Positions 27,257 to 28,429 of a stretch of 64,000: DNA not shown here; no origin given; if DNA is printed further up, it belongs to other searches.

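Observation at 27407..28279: Orphan secreted Cys-rich protein wedged between glmU and hemH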

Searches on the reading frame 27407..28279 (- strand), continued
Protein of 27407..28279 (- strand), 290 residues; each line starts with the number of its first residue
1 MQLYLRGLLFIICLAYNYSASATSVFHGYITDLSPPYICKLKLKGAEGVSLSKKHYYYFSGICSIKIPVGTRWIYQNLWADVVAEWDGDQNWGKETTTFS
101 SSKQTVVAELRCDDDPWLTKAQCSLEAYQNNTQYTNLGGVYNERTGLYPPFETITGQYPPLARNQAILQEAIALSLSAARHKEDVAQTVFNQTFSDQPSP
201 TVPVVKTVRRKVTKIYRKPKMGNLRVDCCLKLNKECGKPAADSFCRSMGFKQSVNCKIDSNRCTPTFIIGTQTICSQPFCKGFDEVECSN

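Call 32: search_protein_families(library=pfam, proteins=[P0055, P0061, P0068, P0086, P0167, P0029, P0105, P0114, P0118, P0077], max_evalue=0.01)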
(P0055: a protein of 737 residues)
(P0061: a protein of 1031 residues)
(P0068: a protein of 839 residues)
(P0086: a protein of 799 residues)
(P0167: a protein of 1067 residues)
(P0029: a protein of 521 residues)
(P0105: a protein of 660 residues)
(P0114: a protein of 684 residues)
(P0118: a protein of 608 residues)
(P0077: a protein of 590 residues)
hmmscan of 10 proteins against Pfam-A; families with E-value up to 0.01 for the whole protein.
P0055 (737 aa): 0 families

P0061 (1031 aa): 9 families
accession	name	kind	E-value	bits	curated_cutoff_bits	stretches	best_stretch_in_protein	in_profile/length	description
PF17963.7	Big_9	-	3.5e-87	287.9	23.6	4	486-573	1-88/89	Bacterial Ig domain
PF17892.7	Cadherin_5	-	3e-75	248.7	26.5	4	299-390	1-98/98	Cadherin-like domain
PF17803.7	Cadherin_4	-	7.2e-61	203.1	25.1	4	476-543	1-71/71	Bacterial cadherin-like domain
PF18911.6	PKD_4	-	2.8e-15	56.6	27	1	676-752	2-80/85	PKD domain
PF00801.26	PKD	-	6.2e-10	39.4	23.5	1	690-747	12-72/80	PKD domain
PF19076.6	CshA_repeat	-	4.3e-09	37.4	27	0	205-296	26-103/103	Surface adhesin CshA repetitive domain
PF00041.27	fn3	-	3.7e-06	27.5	25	1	39-106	15-78/84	Fibronectin type III domain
PF22036.2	MoaF_like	-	0.0038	17.5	27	0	361-394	16-49/94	MoaF-like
PF21605.3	CRLF2-like_D2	-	0.0053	17.3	27.3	0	40-105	16-81/94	Cytokine receptor-like factor 2-like, D2 domain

P0068 (839 aa): 0 families

P0086 (799 aa): 1 family
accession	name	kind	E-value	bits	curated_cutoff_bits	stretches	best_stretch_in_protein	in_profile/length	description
PF13992.11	YecR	-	0.0036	18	27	0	171-196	28-53/73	YecR-like lipoprotein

P0167 (1067 aa): 1 family
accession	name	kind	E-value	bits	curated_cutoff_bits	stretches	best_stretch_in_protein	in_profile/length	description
PF05048.19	NosD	-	0.0067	16.3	23.6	0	876-961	42-111/212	Periplasmic copper-binding protein (NosD)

P0029 (521 aa): 0 families

P0105 (660 aa): 5 families
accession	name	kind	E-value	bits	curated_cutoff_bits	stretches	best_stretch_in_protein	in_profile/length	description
PF13676.11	TIR_2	-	4e-22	79.4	28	1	6-122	2-119/122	TIR domain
PF14295.12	PAN_4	-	1.1e-15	57.8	27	1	592-642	1-51/51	PAN domain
PF01582.25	TIR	-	1.2e-05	25.7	21.3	1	19-80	20-81/179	TIR domain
PF08276.17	PAN_2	-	0.0019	18.7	21.1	1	608-643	29-61/67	PAN-like domain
PF00024.32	PAN_1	-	0.0085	16.3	21.4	0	608-644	23-54/76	PAN domain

P0114 (684 aa): 1 family
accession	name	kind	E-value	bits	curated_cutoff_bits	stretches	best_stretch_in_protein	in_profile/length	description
PF20773.4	InhA-like_MAM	-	0.0093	15.9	26.9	0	185-261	39-113/191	Immune inhibitor A-like, MAM domain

P0118 (608 aa): 2 families
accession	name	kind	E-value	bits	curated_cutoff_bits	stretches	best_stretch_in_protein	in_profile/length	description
PF01529.25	DHHC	-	4.8e-05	23.9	28.7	0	560-603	4-47/133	DHHC palmitoyltransferase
PF13033.11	DUF3894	-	0.0001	22.8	25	0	474-489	17-32/54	Protein of unknown function (DUF3894)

P0077 (590 aa): 0 families

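Call 34: list_cluster_members(proteins=[P0031, P0044, P0046, P0053, P0029, P0032, P0034, P0042, P0087, P0105])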
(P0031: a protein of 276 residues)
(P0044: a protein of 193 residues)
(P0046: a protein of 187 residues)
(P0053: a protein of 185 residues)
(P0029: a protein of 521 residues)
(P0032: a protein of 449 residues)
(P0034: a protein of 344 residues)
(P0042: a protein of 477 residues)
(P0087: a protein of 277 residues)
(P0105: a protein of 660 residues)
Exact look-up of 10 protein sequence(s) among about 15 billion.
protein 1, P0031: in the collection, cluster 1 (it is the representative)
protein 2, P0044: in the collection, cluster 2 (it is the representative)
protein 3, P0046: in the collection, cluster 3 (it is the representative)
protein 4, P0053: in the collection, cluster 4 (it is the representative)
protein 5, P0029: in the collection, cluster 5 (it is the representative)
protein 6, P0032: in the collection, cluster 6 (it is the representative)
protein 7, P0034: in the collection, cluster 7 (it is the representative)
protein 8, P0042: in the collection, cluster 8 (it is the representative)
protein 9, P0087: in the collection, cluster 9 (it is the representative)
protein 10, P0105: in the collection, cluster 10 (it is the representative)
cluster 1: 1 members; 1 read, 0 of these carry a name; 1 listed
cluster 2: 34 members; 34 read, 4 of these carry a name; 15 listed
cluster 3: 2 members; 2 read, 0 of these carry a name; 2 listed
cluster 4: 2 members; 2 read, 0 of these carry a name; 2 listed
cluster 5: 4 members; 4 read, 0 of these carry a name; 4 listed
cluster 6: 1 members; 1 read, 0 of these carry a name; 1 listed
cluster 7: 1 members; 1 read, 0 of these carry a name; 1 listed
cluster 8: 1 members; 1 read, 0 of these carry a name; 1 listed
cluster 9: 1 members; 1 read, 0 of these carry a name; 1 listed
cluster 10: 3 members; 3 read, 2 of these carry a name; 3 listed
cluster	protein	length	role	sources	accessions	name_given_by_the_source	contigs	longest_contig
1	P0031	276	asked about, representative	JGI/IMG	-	-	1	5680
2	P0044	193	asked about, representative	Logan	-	-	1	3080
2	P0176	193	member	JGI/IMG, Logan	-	hypothetical protein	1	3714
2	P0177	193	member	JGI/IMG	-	hypothetical protein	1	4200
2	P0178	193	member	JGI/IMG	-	hypothetical protein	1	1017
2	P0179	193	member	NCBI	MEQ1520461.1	MAG: hypothetical protein ABL936_04240 [Aestuariivirga sp.]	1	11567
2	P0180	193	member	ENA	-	-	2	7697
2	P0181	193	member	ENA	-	-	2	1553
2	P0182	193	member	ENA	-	-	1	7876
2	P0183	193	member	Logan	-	-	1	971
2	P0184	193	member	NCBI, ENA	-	-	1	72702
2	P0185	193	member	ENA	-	-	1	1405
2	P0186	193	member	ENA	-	-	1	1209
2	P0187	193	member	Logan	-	-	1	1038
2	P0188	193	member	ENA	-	-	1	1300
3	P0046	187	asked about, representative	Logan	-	-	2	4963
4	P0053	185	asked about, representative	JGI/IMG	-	-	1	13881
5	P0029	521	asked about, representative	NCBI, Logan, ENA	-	-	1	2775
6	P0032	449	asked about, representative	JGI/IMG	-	-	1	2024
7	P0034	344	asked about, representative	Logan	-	-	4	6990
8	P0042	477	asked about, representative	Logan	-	-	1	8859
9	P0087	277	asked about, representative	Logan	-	-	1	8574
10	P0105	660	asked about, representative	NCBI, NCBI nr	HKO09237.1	MAG TPA: TIR domain-containing protein [Alphaproteobacteria bacterium] | TIR domain-containing protein [Alphaproteobacteria bacterium]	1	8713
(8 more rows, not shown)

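Call 35: search_protein_families(library=pfam, proteins=[P0031, P0044, P0046, P0053, P0104, P0032, P0034, P0042, P0087, P0030], max_evalue=1)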
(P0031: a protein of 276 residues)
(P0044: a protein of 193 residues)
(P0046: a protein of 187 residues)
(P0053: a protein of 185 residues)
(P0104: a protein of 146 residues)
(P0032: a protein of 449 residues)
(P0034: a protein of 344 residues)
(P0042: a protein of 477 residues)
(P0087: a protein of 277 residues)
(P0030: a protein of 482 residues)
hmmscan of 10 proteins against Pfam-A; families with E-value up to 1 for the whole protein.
P0031 (276 aa): 5 families
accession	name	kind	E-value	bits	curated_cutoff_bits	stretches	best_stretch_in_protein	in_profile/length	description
PF22257.2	GPR128_N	-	0.0034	17.9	27.2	0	38-59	45-66/81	GPR128, N-terminal domain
PF06543.17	Lac_bphage_repr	-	0.0092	16.4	21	0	32-55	11-33/49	Lactococcus bacteriophage repressor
PF01498.24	HTH_Tnp_Tc3_2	-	0.024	15.4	31.5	0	196-216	50-70/72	Transposase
PF13992.11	YecR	-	0.15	12.8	27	0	217-242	24-49/73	YecR-like lipoprotein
PF08746.17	zf-RING-like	-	0.32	11.6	26.6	0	83-107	7-31/43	RING-like domain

P0044 (193 aa): 3 families
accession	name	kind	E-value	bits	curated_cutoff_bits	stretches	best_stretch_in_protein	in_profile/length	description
PF14720.11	NiFe_hyd_SSU_C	-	0.053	14.3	27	0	129-163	29-62/80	NiFe/NiFeSe hydrogenase small subunit C-terminal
PF02988.21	PLA2_inh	-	0.17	13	22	0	128-181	4-57/83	Phospholipase A2 inhibitor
PF17560.7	Megourin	-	0.19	12.5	27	0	169-188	25-44/63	Aphid Megourins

P0046 (187 aa): 3 families
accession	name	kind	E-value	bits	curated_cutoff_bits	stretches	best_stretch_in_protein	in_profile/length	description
PF24602.1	DUF7622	-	0.071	13.6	28.2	0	86-100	18-32/74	Domain of unknown function (DUF7622)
PF22883.1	Consortin_N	-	0.18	12.2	27.7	0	54-70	12-28/52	Consortin, N-terminal domain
PF13992.11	YecR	-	0.27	12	27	0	50-73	27-50/73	YecR-like lipoprotein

P0053 (185 aa): 2 families
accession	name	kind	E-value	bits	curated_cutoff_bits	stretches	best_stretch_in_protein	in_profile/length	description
PF22908.2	PHD_NSD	-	0.0063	17.2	23.9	0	166-184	19-37/57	Histone-lysine N-methyltransferase NSD-like, PHD zinc finger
PF13992.11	YecR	-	0.013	16.2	27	0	47-71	25-49/73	YecR-like lipoprotein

P0104 (146 aa): 3 families
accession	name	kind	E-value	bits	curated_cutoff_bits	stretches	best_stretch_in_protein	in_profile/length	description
PF13992.11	YecR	-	0.0026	18.4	27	2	13-39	29-55/73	YecR-like lipoprotein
PF03578.20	HGWP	-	0.11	12.4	21.9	0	14-25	3-14/28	HGWP repeat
PF19819.4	DUF6302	-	0.12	12.9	27.2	0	75-118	71-117/135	Family of unknown function (DUF6302)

P0032 (449 aa): 0 families

P0034 (344 aa): 0 families

P0042 (477 aa): 2 families
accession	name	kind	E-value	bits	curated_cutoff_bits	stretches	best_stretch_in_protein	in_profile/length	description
PF03922.20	OmpW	-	0.16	12.4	24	1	26-122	91-187/195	OmpW family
PF11346.13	DUF3149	-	0.19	11.8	23.2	1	5-32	11-38/40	Protein of unknown function (DUF3149)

P0087 (277 aa): 2 families
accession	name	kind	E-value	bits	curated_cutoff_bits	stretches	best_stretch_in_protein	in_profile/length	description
PF16101.10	PRIMA1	-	0.1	12.8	38.6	1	156-201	43-87/158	Proline-rich membrane anchor 1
PF17638.7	UL42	-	0.73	10.3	25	0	149-202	9-62/125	HCMV UL42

P0030 (482 aa): 2 families
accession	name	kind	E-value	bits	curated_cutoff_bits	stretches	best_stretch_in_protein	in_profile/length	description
PF13992.11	YecR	-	0.00017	22.3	27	1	62-95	22-52/73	YecR-like lipoprotein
PF02173.22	pKID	-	0.54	10.2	25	0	395-415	3-23/41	pKID domain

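Call 43: search_protein_families(library=ncbifam, proteins=[P0044, P0046, P0053, P0031, P0104, P0032, P0087, P0030, P0048, P0049], max_evalue=1)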
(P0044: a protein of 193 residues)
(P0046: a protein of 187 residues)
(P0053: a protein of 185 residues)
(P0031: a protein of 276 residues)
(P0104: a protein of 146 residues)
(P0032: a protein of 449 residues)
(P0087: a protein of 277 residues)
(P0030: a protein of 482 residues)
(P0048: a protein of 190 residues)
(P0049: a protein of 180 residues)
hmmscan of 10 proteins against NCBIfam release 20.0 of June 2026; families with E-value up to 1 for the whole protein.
P0044 (193 aa): 0 families

P0046 (187 aa): 1 family
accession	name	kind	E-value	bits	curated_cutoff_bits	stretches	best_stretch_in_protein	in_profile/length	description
NF005085.0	PRK06520.1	subfamily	0.02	14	313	1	78-125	230-276/368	5-methyltetrahydropteroyltriglutamate--homocysteine S-methyltransferase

P0053 (185 aa): 0 families

P0031 (276 aa): 0 families

P0104 (146 aa): 1 family
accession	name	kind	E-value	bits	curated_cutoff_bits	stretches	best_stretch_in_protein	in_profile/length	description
TIGR04122.1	Xnuc_lig_assoc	equivalog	0.28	10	325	0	39-62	103-126/326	ligase-associated DNA damage response exonuclease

P0032 (449 aa): 0 families

P0087 (277 aa): 1 family
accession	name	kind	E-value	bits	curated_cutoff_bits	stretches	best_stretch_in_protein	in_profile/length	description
NF037973.1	metallo_SslE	exception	0.49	7.6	3000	1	148-229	34-115/1519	lipoprotein metalloprotease SslE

P0030 (482 aa): 0 families

P0048 (190 aa): 1 family
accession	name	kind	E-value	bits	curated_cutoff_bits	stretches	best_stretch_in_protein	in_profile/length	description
NF008741.0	PRK11770.1-3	equivalog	0.13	12.7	140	1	4-33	19-48/133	YccF domain-containing protein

P0049 (180 aa): 1 family
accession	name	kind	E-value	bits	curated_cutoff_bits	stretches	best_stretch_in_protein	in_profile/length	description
TIGR00269.1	TIGR00269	hypoth_equivalog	0.15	12.4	62.75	0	43-58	82-97/104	TIGR00269 family protein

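Call 55: fold_search(model_id=the predicted structure, library=pdb)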
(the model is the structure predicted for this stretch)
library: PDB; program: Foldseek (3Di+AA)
matches with E <= 10: 398; with E <= 0.001: 0
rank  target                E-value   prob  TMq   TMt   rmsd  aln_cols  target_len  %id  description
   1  5jql_K                1.7e-02  1.00  0.22  0.36  11.6       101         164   14  Crystal Structure of Phosphatidic acid Transporter Ups1/Mdm35 Void of Bound Phospholipid from Saccharomyces Cerevisiae (released 2017-07-12)
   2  5jql_E                3.2e-02  0.99  0.22  0.36  11.6       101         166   14  Crystal Structure of Phosphatidic acid Transporter Ups1/Mdm35 Void of Bound Phospholipid from Saccharomyces Cerevisiae (released 2017-07-12)
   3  5jql_G                4.7e-02  0.98  0.22  0.35  11.7       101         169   14  Crystal Structure of Phosphatidic acid Transporter Ups1/Mdm35 Void of Bound Phospholipid from Saccharomyces Cerevisiae (released 2017-07-12)
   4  5jqm_B                5.8e-02  0.97  0.22  0.26  10.4        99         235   14  Crystal Structure of Phosphatidic acid Transporter Ups1/Mdm35 Void of Bound Phospholipid from Saccharomyces Cerevisiae (released 2017-07-12)
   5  5jql_I                6.1e-02  0.97  0.21  0.36  11.9       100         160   16  Crystal Structure of Phosphatidic acid Transporter Ups1/Mdm35 Void of Bound Phospholipid from Saccharomyces Cerevisiae (released 2017-07-12)
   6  5jql_A                8.0e-02  0.96  0.22  0.34  11.9       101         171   14  Crystal Structure of Phosphatidic acid Transporter Ups1/Mdm35 Void of Bound Phospholipid from Saccharomyces Cerevisiae (released 2017-07-12)
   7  4ytx_B                8.5e-02  0.96  0.22  0.36  11.9       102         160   15  Crystal structure of Ups1-Mdm35 complex with PA (released 2015-08-12)
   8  5jqm_C                1.0e-01  0.94  0.22  0.26  10.3        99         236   14  Crystal Structure of Phosphatidic acid Transporter Ups1/Mdm35 Void of Bound Phospholipid from Saccharomyces Cerevisiae (released 2017-07-12)
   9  5jqm_A                1.1e-01  0.93  0.22  0.26  10.3        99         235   14  Crystal Structure of Phosphatidic acid Transporter Ups1/Mdm35 Void of Bound Phospholipid from Saccharomyces Cerevisiae (released 2017-07-12)
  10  4ytw_B                1.1e-01  0.89  0.21  0.34  11.4       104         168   12  Crystal structure of Ups1-Mdm35 complex (released 2015-08-12)
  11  6kyl_D                1.2e-01  0.89  0.21  0.35  11.4        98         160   14  Crystal Structure of Phosphatidic acid Transporter Ups1/Mdm35 in Complex with (2R)-3-(phosphonooxy)propane-1,2-diyl di (released 2019-10-02)
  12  6i4y_B                1.2e-01  0.63  0.21  0.32  19.5       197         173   10  X-ray structure of the human mitochondrial PRELID3b-TRIAP1 complex (released 2019-03-20)
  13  2gtl_O                2.1e-01  0.33  0.12  0.15  13.1        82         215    7  Lumbricus Erythrocruorin at 3.5A resolution (released 2006-07-18)
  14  4u8u_O                3.5e-01  0.23  0.12  0.15  12.9        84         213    8  The Crystallographic structure of the giant hemoglobin from Glossoscolex paulistus at 3.2 A resolution. (released 2015-06-10)
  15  2wyi_A                3.7e-01  0.25  0.16  0.06  11.1       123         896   10  Structure of the Streptococcus pyogenes family GH38 alpha-mannosidase complexed with swainsonine (released 2010-02-16)
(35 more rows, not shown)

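Call 57: find_encoding_contigs(protein=P0087, flank=6000, max_places=2)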
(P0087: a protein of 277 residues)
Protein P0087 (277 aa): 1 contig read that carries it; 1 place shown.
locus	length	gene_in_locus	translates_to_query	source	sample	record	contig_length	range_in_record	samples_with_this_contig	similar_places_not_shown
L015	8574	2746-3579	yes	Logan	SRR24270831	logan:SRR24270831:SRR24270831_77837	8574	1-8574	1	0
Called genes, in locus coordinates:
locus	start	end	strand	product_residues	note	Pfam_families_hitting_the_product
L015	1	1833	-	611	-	?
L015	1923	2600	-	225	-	PF00072:Response_reg, PF00196:GerE, PF04545:Sigma70_r4, PF08281:Sigma70_r4_2, PF13384:HTH_23 (faint)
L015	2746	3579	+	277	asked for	-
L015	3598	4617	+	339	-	PF11335:DUF3137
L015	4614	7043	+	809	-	-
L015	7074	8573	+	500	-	?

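Call 58: find_encoding_contigs(protein=P0034, flank=6000, max_places=2)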
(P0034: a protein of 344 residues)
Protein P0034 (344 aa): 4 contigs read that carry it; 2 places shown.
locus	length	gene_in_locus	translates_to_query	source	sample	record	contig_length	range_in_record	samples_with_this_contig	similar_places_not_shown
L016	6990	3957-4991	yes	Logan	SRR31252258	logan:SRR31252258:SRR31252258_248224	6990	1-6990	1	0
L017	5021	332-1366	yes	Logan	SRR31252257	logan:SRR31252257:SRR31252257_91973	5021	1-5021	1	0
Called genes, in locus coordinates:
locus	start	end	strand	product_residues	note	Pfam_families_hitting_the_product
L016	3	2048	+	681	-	?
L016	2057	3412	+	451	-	PF01966:HD (weak), PF13286:HD_assoc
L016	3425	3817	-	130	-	-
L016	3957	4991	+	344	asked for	-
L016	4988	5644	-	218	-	PF02586:SRAP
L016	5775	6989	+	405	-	?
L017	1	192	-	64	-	?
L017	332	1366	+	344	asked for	-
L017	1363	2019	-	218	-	PF02586:SRAP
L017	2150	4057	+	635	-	PF13424:TPR_12 (faint), PF13176:TPR_7 (faint), PF14559:TPR_19 (faint), PF00515:TPR_1 (faint), PF07719:TPR_2 (faint), PF13181:TPR_8 (faint), PF13428:TPR_14 (weak), PF13432:TPR_16 (weak), +2 more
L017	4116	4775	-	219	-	PF02390:Methyltransf_4, PF13649:Methyltransf_25 (weak), PF13847:Methyltransf_31 (faint)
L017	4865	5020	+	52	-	?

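Call 59: find_encoding_contigs(protein=P0042, flank=6000, max_places=2)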
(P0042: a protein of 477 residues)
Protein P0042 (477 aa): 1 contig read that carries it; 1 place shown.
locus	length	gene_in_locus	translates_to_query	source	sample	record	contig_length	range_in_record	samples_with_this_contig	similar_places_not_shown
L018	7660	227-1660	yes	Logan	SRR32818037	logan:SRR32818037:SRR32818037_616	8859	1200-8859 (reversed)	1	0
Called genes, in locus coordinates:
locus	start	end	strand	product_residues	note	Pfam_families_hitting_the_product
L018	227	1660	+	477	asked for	-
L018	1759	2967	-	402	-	PF00990:GGDEF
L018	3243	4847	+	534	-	PF13623:SurA_N_2, PF13624:SurA_N_3, PF09312:SurA_N (weak), PF13145:Rotamase_2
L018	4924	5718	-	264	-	PF00106:adh_short, PF23441:SDR (weak), PF13561:adh_short_C2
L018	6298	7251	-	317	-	PF00294:PfkB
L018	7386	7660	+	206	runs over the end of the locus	PF01081:Aldolase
